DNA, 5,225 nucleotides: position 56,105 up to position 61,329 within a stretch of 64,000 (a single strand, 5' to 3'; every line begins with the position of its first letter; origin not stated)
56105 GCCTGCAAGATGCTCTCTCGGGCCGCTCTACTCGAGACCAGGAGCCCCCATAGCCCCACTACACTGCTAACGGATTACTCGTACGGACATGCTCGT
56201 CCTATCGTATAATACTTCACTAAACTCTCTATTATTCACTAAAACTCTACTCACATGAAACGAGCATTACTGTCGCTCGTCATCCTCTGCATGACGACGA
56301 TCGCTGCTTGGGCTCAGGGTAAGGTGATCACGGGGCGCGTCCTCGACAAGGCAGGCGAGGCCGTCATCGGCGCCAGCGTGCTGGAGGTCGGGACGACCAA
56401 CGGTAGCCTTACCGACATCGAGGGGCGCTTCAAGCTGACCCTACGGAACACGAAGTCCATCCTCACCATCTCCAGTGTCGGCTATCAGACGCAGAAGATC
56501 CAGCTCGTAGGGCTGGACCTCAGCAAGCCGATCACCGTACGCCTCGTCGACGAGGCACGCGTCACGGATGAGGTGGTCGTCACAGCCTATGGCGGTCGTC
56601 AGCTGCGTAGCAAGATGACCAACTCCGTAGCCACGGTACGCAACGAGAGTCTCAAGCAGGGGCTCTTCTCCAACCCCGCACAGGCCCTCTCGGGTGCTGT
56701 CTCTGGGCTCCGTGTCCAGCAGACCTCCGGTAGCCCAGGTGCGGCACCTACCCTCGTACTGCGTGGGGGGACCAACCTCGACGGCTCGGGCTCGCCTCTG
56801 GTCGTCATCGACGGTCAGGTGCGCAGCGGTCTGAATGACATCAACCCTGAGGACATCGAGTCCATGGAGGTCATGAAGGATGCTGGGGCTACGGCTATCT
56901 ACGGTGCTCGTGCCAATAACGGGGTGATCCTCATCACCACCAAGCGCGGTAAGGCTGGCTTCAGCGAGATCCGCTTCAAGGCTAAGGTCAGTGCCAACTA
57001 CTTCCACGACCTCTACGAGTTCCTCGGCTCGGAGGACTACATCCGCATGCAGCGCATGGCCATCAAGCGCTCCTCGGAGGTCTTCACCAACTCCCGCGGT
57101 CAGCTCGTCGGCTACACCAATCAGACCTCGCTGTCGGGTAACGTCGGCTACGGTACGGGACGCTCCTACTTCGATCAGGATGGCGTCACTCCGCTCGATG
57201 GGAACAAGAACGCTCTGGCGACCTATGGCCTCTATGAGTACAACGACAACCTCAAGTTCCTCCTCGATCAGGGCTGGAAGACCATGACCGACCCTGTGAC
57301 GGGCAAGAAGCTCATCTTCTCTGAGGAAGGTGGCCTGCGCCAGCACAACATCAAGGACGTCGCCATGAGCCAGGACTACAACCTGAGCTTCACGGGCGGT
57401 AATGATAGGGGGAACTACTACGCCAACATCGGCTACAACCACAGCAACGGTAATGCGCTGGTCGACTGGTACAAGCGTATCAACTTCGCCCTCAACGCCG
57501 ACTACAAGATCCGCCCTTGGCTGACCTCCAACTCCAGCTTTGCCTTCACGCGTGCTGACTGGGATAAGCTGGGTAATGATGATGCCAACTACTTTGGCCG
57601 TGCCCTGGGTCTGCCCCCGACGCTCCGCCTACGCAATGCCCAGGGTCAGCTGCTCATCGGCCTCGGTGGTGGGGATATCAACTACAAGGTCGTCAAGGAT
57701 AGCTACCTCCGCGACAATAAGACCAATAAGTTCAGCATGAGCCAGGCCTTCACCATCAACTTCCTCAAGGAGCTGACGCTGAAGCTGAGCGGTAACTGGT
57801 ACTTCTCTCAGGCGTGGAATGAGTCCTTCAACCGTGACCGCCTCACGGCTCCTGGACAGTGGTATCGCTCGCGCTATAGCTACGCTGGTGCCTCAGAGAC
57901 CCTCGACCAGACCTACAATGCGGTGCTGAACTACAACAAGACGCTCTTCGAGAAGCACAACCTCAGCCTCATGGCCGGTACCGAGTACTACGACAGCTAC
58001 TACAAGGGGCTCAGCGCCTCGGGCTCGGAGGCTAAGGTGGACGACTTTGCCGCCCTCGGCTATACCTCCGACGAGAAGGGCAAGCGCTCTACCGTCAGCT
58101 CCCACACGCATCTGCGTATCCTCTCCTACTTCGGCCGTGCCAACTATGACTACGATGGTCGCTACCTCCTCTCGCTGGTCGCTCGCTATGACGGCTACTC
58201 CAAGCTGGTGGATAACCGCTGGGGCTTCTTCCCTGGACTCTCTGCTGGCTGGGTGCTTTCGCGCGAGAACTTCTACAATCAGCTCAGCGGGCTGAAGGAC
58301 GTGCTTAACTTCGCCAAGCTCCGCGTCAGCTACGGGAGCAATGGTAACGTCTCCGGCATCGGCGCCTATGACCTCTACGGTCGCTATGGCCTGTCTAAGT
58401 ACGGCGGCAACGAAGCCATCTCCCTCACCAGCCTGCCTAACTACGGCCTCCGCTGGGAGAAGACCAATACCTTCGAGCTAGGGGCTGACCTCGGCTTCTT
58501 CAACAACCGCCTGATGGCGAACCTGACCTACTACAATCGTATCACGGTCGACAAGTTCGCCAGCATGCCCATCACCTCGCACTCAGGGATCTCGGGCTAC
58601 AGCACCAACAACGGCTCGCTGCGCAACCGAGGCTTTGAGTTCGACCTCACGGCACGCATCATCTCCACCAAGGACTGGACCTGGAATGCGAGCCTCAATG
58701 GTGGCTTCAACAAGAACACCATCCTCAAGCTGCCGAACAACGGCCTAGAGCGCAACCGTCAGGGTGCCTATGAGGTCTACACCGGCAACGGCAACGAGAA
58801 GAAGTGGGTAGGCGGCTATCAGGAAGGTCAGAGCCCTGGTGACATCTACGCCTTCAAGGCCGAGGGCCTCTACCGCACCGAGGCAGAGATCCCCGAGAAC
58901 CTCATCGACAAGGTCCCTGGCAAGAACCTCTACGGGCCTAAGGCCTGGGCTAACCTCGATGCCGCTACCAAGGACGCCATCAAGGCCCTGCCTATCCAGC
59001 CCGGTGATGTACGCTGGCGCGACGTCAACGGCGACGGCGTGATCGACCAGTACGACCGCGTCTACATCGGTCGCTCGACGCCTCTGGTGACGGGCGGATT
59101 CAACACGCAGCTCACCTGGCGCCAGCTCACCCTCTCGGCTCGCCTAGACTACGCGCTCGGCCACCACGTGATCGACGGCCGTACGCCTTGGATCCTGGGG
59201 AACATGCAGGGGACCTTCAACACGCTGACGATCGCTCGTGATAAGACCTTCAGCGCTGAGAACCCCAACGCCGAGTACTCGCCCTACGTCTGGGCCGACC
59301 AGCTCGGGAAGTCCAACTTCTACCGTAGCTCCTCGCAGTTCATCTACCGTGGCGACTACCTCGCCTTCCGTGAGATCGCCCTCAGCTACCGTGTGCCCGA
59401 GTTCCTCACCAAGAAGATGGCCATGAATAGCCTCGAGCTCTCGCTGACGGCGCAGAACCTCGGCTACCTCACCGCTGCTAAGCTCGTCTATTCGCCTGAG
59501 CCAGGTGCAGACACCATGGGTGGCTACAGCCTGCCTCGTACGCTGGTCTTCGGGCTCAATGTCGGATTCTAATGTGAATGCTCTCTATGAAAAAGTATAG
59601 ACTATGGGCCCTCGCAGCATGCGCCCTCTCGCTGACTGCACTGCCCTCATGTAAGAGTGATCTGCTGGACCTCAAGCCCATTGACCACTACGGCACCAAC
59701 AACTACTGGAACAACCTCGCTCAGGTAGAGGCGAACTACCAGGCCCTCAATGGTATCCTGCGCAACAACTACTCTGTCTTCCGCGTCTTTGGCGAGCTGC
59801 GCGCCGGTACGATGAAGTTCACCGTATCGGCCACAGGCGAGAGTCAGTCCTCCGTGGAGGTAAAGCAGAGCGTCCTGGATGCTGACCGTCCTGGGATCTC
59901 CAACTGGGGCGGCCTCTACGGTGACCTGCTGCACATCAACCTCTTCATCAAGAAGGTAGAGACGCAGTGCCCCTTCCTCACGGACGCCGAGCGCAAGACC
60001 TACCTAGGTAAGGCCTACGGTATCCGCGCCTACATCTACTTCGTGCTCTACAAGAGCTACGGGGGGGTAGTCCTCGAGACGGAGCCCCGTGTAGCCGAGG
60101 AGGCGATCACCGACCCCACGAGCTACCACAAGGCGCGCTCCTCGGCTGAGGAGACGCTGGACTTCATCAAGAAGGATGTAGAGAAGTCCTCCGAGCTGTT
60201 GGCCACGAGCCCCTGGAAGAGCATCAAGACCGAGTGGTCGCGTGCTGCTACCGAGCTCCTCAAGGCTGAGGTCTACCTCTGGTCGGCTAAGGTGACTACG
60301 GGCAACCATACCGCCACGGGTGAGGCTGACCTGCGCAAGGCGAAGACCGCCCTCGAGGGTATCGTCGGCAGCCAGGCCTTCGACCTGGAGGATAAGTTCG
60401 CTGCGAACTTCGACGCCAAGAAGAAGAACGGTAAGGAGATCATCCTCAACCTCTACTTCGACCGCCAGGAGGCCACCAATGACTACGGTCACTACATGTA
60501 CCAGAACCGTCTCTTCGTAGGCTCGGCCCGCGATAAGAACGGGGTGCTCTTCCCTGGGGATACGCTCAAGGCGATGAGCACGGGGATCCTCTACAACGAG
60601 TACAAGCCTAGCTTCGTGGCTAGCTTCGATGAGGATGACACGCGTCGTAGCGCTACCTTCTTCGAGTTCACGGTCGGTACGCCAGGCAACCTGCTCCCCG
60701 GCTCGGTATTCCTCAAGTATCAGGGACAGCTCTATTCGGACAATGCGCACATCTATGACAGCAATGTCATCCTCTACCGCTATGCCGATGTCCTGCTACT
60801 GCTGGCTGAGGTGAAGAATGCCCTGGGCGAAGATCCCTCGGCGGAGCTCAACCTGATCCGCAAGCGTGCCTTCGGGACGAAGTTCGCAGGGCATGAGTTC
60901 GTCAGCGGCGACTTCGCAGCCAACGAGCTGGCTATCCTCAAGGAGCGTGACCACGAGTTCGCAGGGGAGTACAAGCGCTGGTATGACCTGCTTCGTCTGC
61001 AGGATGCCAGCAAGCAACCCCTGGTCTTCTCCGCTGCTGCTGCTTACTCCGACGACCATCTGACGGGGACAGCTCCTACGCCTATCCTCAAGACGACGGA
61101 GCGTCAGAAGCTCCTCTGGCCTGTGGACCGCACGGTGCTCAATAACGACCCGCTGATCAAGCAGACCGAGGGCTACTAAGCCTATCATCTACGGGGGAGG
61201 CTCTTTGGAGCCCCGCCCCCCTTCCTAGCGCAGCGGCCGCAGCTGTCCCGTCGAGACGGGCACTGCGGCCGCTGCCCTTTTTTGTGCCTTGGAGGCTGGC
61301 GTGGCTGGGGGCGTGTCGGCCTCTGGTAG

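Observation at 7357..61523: Dispersed family of tandem 22-bp near-palindromic units with a GATATC-centred core at 10 or more intergenic loci in 64 kb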

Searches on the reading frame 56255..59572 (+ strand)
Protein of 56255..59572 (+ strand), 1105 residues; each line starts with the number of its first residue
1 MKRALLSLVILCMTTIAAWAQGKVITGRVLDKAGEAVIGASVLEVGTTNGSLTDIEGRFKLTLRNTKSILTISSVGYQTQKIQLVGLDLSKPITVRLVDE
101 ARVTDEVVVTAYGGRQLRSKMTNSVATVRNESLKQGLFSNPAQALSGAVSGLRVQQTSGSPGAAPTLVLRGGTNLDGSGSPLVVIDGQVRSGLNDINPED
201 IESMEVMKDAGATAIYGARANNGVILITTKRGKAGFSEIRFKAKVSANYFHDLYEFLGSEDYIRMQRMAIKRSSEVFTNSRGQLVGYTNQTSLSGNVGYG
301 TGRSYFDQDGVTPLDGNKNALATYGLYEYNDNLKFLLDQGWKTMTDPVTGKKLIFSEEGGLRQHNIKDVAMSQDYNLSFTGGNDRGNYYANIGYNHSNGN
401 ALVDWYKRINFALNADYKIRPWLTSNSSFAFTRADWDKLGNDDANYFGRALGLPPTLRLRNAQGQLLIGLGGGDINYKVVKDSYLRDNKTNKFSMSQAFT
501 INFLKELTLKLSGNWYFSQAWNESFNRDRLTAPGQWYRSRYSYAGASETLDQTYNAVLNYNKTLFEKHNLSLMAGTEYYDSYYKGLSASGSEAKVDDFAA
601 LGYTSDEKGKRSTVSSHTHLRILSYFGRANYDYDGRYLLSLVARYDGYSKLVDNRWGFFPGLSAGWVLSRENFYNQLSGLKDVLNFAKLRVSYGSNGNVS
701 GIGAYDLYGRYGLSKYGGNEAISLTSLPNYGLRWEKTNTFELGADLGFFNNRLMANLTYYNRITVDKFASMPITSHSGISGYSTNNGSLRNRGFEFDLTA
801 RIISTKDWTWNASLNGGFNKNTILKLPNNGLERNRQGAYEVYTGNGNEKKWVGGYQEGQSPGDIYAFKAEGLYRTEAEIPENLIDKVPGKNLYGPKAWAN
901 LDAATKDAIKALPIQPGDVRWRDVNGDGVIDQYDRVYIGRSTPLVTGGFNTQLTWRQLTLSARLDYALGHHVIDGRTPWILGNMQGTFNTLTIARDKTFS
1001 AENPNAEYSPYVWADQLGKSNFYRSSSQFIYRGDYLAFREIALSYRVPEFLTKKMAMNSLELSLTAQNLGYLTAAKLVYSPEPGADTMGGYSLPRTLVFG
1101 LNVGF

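Call 15: search_protein_families(library=ncbifam, proteins=[window:56255-59572:+])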
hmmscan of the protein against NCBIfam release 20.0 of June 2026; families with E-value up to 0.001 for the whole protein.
window:56255-59572:+ (1105 aa): 4 families
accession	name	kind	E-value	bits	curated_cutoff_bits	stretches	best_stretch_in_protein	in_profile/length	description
TIGR04056.1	OMP_RagA_SusC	subfamily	1e-221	739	368.25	1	24-1105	2-981/981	SusC/RagA family TonB-linked outer membrane protein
TIGR04057.1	SusC_RagA_signa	signature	7.6e-17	60.8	46.2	1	200-230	1-31/31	SusC/RagA subfamily TonB-dependent outer membrane receptor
NF052649.1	TonRcptRhtA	equivalog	2e-06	26.3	1100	1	102-236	39-171/744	TonB-dependent siderophore receptor RhtA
NF053590.1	TonB_dep_TOL0244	equivalog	0.00099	17.8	645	0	194-234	105-144/604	TOL_0244 family TonB-dependent receptor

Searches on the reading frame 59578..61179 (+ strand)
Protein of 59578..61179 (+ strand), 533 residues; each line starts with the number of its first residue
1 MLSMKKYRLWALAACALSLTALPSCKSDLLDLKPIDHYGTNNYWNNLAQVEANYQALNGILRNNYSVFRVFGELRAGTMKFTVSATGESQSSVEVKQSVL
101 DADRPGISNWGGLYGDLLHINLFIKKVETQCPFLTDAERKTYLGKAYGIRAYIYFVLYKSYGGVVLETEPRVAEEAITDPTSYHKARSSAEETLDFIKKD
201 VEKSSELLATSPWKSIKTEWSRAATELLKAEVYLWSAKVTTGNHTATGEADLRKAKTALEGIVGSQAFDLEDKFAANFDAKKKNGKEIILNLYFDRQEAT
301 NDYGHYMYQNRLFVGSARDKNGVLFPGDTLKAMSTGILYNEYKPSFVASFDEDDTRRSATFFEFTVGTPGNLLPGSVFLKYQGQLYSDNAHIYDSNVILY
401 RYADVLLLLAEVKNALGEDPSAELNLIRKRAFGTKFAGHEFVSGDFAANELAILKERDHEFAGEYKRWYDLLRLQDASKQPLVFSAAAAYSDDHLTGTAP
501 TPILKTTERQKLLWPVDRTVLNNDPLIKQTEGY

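Call 15: search_protein_families(library=ncbifam, proteins=[window:59578-61179:+])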
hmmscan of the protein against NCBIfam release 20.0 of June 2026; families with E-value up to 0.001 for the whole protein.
window:59578-61179:+ (533 aa): 2 families
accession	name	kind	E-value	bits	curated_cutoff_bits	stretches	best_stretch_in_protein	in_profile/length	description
NF033072.0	NanU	exception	1.7e-79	268.3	425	2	4-436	1-428/521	SusD family outer membrane lipoprotein NanU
NF033071.0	SusD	exception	1.3e-07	30.3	725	0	387-476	429-512/558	starch-binding outer membrane lipoprotein SusD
